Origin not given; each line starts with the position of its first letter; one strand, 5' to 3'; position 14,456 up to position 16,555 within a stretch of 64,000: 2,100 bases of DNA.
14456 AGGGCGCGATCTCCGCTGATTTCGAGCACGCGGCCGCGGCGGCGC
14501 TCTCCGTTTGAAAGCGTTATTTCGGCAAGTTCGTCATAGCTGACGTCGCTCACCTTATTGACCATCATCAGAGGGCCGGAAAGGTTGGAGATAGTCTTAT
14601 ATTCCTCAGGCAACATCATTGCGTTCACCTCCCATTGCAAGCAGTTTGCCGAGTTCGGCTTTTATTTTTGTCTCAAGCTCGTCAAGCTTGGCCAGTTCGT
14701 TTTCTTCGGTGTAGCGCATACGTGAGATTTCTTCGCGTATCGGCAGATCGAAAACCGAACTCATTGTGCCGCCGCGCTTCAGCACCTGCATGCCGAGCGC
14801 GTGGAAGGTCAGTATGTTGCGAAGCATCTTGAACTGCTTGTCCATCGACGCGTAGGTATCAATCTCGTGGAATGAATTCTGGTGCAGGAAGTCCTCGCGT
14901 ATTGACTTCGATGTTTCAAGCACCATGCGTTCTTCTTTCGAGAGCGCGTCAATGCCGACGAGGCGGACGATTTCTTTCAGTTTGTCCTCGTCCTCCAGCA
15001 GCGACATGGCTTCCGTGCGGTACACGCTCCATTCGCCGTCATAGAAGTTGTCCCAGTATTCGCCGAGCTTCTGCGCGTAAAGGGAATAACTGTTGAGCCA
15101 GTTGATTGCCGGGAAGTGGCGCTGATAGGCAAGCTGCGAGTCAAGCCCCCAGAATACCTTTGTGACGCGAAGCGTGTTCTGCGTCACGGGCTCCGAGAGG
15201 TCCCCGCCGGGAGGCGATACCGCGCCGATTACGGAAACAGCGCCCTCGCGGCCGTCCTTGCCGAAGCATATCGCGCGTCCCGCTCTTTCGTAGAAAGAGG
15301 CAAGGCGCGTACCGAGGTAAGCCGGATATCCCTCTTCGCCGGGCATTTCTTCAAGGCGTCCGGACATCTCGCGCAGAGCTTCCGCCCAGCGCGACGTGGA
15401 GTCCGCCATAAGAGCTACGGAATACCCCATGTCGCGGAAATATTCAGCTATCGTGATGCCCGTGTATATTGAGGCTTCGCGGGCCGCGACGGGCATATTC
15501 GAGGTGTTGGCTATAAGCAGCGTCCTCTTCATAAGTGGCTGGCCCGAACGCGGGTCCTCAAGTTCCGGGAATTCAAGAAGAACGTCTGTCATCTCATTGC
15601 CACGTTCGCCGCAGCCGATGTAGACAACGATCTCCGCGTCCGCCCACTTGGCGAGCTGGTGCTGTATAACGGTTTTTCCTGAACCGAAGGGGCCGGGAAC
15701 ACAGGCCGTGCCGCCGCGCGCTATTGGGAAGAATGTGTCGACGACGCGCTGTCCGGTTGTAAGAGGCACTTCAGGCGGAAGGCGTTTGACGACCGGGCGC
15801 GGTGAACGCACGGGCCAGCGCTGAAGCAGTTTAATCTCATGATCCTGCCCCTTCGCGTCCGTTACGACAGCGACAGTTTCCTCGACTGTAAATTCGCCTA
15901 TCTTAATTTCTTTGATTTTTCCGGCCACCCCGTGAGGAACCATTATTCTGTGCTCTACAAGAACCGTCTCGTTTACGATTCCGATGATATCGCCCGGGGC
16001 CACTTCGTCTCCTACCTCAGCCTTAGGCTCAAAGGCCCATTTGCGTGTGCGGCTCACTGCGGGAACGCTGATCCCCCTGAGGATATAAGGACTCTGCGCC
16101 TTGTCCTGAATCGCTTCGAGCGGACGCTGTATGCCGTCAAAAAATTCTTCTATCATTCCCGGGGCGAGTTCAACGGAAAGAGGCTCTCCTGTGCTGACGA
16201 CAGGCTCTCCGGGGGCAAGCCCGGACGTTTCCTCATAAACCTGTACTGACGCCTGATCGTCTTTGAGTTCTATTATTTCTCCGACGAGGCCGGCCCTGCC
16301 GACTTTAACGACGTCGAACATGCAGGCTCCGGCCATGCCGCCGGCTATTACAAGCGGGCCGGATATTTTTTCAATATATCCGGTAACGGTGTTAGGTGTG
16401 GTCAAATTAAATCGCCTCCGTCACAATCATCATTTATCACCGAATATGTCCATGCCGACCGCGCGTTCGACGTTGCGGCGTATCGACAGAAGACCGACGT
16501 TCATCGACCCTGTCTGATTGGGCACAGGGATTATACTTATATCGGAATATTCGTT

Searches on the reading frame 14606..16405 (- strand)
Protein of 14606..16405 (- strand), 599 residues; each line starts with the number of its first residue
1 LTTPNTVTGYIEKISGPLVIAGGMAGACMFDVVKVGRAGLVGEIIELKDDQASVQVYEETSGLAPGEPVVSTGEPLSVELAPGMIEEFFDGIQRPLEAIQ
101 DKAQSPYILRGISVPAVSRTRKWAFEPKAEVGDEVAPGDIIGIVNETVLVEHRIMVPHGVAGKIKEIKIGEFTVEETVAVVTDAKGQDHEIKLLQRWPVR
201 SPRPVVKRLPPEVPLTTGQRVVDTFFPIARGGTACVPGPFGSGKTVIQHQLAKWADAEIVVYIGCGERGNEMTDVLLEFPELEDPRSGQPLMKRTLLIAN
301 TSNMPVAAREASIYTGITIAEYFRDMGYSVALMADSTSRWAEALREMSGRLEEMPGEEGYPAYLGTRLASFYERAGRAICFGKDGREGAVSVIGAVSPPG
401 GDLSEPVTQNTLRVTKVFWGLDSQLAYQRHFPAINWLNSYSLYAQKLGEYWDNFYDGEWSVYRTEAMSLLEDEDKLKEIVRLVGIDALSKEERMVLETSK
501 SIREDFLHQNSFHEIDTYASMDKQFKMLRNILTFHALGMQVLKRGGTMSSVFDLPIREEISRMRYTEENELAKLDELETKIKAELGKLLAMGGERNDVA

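Call 90: search_protein_families(library=pfam, proteins=[window:14606-16405:-])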
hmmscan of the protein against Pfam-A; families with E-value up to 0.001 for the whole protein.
window:14606-16405:- (599 aa): 4 families
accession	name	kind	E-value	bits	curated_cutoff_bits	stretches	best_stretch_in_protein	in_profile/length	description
PF00006.31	ATP-synt_ab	-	4.6e-74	249.1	29.5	1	218-441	1-213/213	ATP synthase alpha/beta family, nucleotide-binding domain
PF16886.11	ATP-synt_ab_Xtn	-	6.9e-32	109.5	25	1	114-200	1-88/88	ATPsynthase alpha/beta subunit barrel-sandwich domain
PF22919.1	ATP-synt_VA_C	-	2e-22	79.6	24.7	1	452-534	5-84/101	C-terminal domain of V and A type ATP synthase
PF02874.29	ATP-synt_ab_N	-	4.8e-14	53.1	20.9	1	12-73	2-69/69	ATP synthase alpha/beta family, beta-barrel domain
